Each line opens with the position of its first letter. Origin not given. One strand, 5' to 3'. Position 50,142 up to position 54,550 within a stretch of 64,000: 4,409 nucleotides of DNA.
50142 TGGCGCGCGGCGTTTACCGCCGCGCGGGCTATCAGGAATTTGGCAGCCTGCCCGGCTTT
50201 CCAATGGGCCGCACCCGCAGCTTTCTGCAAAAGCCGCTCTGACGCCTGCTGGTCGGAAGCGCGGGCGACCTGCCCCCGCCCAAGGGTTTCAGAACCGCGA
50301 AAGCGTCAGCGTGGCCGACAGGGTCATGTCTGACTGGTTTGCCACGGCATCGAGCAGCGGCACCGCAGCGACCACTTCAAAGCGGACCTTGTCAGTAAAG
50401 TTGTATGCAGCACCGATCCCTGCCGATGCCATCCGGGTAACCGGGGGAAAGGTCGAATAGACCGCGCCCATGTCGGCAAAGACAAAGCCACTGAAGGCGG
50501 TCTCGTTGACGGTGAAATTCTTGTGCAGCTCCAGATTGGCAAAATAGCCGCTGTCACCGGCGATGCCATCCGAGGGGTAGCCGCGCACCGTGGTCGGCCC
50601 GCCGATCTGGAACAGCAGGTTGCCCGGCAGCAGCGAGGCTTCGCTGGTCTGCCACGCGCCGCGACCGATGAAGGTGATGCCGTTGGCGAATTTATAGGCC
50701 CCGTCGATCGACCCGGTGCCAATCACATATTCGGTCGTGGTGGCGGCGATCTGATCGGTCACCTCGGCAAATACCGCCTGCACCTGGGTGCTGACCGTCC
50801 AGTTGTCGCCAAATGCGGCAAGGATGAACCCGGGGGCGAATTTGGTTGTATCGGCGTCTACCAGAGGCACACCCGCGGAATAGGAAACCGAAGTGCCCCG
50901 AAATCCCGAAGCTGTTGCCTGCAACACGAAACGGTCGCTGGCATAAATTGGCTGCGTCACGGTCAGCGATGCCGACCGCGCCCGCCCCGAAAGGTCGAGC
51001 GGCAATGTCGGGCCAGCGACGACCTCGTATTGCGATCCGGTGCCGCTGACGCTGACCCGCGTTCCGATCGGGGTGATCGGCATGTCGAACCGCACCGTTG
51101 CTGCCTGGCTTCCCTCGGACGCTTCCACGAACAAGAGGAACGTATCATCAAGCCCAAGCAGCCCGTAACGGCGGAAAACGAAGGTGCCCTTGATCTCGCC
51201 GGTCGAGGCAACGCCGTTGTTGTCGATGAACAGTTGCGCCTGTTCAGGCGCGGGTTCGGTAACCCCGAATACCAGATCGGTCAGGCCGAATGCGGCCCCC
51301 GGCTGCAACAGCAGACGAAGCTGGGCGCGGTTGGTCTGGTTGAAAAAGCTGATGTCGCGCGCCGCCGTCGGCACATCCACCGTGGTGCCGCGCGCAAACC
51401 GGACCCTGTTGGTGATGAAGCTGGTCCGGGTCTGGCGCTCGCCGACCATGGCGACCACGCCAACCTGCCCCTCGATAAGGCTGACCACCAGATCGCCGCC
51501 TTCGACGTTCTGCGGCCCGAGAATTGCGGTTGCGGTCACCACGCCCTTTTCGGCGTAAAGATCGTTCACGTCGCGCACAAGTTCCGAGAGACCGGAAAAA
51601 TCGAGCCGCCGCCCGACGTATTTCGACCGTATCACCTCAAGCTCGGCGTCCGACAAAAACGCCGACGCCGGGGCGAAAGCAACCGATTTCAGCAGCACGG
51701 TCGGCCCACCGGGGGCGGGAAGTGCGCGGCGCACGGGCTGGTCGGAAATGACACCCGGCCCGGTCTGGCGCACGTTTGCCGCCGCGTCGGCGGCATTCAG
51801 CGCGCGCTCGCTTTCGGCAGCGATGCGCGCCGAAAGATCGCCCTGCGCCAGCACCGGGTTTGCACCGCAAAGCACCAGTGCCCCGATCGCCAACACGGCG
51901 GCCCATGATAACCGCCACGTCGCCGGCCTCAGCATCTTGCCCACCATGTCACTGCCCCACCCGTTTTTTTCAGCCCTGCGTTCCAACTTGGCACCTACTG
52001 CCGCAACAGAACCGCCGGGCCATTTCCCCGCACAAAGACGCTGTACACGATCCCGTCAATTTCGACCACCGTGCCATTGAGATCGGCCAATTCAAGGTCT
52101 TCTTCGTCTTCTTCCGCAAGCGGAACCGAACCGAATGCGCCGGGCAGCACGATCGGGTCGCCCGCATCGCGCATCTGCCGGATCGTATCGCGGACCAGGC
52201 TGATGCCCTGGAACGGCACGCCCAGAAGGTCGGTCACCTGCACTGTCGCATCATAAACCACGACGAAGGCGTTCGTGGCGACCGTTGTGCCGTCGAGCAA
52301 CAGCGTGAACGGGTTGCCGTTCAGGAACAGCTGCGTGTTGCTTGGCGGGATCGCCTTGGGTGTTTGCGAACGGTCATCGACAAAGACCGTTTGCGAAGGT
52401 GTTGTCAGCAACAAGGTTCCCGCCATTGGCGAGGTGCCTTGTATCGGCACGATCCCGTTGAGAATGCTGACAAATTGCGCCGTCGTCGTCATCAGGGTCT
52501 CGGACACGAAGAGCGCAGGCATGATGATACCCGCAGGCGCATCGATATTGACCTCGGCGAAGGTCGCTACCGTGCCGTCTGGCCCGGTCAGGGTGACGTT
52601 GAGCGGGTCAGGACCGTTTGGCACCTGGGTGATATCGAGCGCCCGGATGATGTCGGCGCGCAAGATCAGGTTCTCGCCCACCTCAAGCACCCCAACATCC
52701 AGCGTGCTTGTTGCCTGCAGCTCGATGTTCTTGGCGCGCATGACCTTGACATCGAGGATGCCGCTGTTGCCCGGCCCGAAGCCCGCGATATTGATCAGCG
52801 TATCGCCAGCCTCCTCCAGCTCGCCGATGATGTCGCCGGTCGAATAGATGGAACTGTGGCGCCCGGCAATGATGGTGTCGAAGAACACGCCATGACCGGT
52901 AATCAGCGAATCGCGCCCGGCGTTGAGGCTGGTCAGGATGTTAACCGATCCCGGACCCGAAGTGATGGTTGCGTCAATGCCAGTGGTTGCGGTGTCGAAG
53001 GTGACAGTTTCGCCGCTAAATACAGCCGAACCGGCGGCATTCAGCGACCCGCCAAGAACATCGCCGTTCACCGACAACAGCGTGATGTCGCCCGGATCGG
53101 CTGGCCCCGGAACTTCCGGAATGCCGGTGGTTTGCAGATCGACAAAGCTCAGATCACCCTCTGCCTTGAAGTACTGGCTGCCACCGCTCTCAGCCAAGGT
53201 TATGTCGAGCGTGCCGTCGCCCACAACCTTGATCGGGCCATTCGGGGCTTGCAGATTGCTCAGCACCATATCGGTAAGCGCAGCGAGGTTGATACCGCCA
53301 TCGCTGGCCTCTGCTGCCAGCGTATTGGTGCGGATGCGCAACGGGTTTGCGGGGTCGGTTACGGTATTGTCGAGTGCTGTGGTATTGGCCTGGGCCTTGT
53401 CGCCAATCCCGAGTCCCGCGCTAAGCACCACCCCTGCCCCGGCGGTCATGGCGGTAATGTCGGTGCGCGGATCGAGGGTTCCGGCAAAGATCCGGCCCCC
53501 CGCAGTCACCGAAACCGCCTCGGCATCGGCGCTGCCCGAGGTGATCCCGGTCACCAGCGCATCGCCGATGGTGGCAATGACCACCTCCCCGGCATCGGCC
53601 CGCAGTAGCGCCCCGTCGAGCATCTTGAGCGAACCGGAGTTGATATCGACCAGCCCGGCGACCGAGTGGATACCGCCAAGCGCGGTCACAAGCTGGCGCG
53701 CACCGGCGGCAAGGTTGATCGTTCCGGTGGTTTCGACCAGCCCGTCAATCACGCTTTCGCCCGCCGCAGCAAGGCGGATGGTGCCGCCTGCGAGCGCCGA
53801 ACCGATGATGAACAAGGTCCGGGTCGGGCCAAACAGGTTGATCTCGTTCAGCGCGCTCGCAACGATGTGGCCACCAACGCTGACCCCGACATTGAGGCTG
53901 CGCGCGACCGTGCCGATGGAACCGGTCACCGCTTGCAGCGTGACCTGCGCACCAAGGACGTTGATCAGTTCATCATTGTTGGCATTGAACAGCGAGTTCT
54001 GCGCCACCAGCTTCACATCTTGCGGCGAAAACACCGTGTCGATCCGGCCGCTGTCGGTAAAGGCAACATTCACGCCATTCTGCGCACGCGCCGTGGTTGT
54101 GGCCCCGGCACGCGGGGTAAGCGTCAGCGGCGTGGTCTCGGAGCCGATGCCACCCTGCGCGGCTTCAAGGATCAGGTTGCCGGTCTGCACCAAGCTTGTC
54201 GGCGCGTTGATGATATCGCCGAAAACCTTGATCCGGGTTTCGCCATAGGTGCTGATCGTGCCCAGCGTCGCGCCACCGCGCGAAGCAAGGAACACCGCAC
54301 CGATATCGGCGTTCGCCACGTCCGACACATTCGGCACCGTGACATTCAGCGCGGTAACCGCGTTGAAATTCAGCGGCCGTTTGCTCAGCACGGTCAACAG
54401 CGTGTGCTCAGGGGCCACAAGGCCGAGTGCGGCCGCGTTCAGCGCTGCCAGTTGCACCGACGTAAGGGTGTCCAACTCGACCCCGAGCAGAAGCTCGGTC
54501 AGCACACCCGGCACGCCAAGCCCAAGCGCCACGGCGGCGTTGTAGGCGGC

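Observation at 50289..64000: Giant (>4001 aa, truncated by window) filamentous exoprotein with a downstream TpsB: the only clearly accessory, uncharacterised system in the window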

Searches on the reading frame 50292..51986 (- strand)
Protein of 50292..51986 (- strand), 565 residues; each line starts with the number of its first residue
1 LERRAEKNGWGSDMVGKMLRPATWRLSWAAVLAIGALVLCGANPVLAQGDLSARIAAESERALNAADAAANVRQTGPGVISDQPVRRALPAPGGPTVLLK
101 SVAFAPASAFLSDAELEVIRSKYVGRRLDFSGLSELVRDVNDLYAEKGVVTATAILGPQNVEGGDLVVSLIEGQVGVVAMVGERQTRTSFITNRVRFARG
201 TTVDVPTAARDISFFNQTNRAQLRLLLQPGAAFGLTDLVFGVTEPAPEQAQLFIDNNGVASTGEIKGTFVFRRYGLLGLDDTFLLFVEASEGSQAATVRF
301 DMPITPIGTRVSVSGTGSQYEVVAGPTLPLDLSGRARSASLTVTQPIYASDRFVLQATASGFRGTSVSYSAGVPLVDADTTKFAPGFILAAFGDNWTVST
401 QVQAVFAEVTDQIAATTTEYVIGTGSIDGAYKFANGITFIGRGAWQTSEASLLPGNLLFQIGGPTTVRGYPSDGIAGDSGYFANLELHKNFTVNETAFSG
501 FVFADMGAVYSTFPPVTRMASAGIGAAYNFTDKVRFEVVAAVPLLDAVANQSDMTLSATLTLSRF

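Call 5: search_protein_families(library=pfam, proteins=[window:50292-51986:-], max_evalue=0.01)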
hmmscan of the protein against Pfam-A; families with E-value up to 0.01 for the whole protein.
window:50292-51986:- (565 aa): 3 families
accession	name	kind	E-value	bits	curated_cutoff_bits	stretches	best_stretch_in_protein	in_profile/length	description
PF03865.19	ShlB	-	8.3e-18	65.3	22.7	1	235-526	2-309/311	Haemolysin secretion/activation protein ShlB/FhaC/HecB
PF08479.16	POTRA_2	-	5.9e-13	48.9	24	1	100-173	4-76/76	POTRA domain, ShlB-type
PF01103.29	Omp85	-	1.4e-05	25.2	24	1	437-518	174-270/325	Omp85 superfamily domain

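Call 6: search_protein_families(library=ncbifam, proteins=[window:50292-51986:-], max_evalue=0.01)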
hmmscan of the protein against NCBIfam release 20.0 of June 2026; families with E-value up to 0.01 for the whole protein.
window:50292-51986:- (565 aa): 1 family
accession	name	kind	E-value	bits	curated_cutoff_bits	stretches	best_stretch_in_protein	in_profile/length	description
NF047779.1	Omp85_fam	subfamily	0.0016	18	200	1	460-514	318-377/423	Omp85 family outer membrane protein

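Call 28: find_encoding_contigs(protein=window:50292-51947:-, flank=10000, max_places=6)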
Protein window:50292-51947:- (552 aa): 1 contig read that carries it; 1 place shown.
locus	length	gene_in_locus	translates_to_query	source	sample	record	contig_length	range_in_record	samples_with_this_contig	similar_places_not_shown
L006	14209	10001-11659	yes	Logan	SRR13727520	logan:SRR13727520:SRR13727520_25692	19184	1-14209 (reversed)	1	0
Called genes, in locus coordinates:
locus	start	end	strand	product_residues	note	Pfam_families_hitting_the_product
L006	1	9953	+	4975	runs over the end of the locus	?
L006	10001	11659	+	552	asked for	PF08479:POTRA_2, PF03865:ShlB, PF01103:Omp85 (faint)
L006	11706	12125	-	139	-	PF00583:Acetyltransf_1, PF13508:Acetyltransf_7 (weak)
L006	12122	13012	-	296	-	PF22645:GKRP_SIS_N, PF01380:SIS (weak)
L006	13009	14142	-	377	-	PF03702:AnmK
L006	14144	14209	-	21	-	?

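Call 54: search_solved_structures(query=window:50292-51947:-, max_evalue=1)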
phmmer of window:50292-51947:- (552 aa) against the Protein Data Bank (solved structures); distinct sequences matched with E-value up to 1: 7.
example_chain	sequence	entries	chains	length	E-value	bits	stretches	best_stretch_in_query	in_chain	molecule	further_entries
6wim_A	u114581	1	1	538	3.3e-10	42.3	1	35-271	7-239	Outer membrane transporter CdiB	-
4qky_A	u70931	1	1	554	3e-05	26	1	432-517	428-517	Filamentous hemagglutinin transporter protein FhaC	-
2mhj_A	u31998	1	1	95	3.2e-05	25.8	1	79-160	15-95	TpsB4 protein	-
4ql0_A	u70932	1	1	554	3.4e-05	25.8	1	432-517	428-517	Filamentous hemagglutinin transporter protein FhaC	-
6wil_A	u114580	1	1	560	0.0012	20.6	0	111-258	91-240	Hemolysin activator protein CdiB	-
3mc8_A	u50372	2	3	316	0.063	15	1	103-192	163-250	Alr2269 protein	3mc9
2x8x_X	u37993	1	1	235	0.71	11.5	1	76-200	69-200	TLR1789 PROTEIN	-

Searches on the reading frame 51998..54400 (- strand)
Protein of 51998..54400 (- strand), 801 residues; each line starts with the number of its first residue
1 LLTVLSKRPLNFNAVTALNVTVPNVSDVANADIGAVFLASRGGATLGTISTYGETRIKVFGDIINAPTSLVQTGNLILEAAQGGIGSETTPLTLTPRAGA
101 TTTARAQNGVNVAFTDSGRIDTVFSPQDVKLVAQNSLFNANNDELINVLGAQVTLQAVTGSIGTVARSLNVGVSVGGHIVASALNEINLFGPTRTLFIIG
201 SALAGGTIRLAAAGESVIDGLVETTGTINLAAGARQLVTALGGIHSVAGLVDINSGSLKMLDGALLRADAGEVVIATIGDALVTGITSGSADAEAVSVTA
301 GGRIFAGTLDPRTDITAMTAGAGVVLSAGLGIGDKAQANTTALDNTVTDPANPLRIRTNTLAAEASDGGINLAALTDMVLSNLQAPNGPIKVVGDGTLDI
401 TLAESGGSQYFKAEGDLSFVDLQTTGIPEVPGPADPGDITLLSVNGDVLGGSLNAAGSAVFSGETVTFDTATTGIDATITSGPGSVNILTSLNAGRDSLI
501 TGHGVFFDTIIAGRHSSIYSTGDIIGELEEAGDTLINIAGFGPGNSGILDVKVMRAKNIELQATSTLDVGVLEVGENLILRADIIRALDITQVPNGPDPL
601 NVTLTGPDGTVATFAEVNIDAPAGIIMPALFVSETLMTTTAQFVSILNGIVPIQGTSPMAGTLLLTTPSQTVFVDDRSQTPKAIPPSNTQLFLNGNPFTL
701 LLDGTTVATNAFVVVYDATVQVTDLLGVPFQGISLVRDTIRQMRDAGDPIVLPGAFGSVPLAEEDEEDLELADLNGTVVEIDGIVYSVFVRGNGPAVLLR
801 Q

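Call 8: find_homologous_proteins(query=window:51998-54397:-, max_evalue=0.00001)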
Query window:51998-54397:- (800 aa): 13 proteins with E <= 0.00001 among 8000 candidates.
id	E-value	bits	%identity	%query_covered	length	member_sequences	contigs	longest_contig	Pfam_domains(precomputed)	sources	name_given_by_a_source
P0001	0.0e+0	1177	65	100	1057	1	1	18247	-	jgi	-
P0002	5.0e-265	900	67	80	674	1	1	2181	-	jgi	jgi:hypothetical protein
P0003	2.1e-156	541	46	100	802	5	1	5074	-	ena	-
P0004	1.7e-127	445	48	56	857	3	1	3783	-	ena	-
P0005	1.6e-125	438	49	53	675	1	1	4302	-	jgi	jgi:hypothetical protein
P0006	1.6e-123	432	52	50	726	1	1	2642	-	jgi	jgi:hypothetical protein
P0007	1.2e-117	413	47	56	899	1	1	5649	-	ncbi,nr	ncbi:MAG: hypothetical protein JWN11_2083, partial [Hyphomicrobiales bacterium]|nr:hypothetical prot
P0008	1.6e-115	405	48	49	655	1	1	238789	-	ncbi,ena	-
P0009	3.8e-108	381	47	50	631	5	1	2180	-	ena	-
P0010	3.4e-103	365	45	59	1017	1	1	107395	-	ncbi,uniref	ncbi:hypothetical protein, partial [Methylocapsa sp. S129]|uniref:beta strand repeat-containing prot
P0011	6.2e-64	235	42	27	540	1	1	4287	-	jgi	jgi:hypothetical protein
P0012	5.2e-50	189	43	38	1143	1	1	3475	-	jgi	jgi:hypothetical protein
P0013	2.6e-16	77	34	45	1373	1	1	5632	-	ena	-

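Call 42: find_encoding_contigs(protein=P0008, flank=10000, max_places=2)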
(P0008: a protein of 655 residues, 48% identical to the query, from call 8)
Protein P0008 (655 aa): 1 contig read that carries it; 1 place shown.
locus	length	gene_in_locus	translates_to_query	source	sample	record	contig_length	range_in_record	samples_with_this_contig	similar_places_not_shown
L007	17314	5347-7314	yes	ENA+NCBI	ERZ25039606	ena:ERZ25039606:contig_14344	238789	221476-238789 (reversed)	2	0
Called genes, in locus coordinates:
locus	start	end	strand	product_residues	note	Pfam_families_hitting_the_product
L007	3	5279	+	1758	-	?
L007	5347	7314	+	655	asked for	-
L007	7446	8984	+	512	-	PF08479:POTRA_2, PF03865:ShlB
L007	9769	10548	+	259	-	-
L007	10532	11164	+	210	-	-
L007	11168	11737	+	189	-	-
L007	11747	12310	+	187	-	-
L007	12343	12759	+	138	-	-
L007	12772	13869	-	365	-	PF14238:DUF4340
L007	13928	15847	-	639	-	PF23357:DUF7088, PF09822:ABC_transp_aux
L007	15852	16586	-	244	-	PF12679:ABC2_membrane_2 (weak), PF12698:ABC2_membrane_3 (weak), PF13346:ABC2_membrane_5 (weak)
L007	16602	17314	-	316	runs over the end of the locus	PF00005:ABC_tran, PF13304:AAA_21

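Call 43: find_encoding_contigs(protein=P0001, flank=10000, max_places=2)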
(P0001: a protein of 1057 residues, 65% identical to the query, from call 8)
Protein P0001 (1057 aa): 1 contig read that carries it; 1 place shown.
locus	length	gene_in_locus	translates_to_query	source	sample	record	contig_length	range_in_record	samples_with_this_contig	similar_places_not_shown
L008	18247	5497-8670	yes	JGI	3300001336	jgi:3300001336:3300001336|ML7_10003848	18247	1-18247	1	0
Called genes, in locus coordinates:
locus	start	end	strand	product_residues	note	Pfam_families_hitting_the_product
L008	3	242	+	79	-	?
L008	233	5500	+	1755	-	-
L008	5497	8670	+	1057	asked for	-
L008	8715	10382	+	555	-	PF08479:POTRA_2, PF03865:ShlB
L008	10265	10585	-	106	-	-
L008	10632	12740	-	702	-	PF02706:Wzz, PF13807:GNVR, PF01656:CbiA (weak), PF09140:MipZ (weak), PF13614:AAA_31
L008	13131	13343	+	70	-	-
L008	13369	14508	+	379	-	PF02350:Epimerase_2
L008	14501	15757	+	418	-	PF03721:UDPG_MGDP_dh_N, PF00984:UDPG_MGDP_dh, PF03720:UDPG_MGDP_dh_C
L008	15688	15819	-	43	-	-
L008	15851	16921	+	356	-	PF04932:Wzy_C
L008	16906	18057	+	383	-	-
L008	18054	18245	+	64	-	?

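Call 89: search_protein_families(library=pfam, proteins=[window:51998-54400:-], max_evalue=1)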
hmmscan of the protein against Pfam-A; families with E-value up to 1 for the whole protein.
window:51998-54400:- (801 aa): 1 family
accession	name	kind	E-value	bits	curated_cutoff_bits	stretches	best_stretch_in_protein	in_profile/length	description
PF13517.12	FG-GAP_3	-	0.05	14.6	26.9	1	394-440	4-47/61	FG-GAP-like repeat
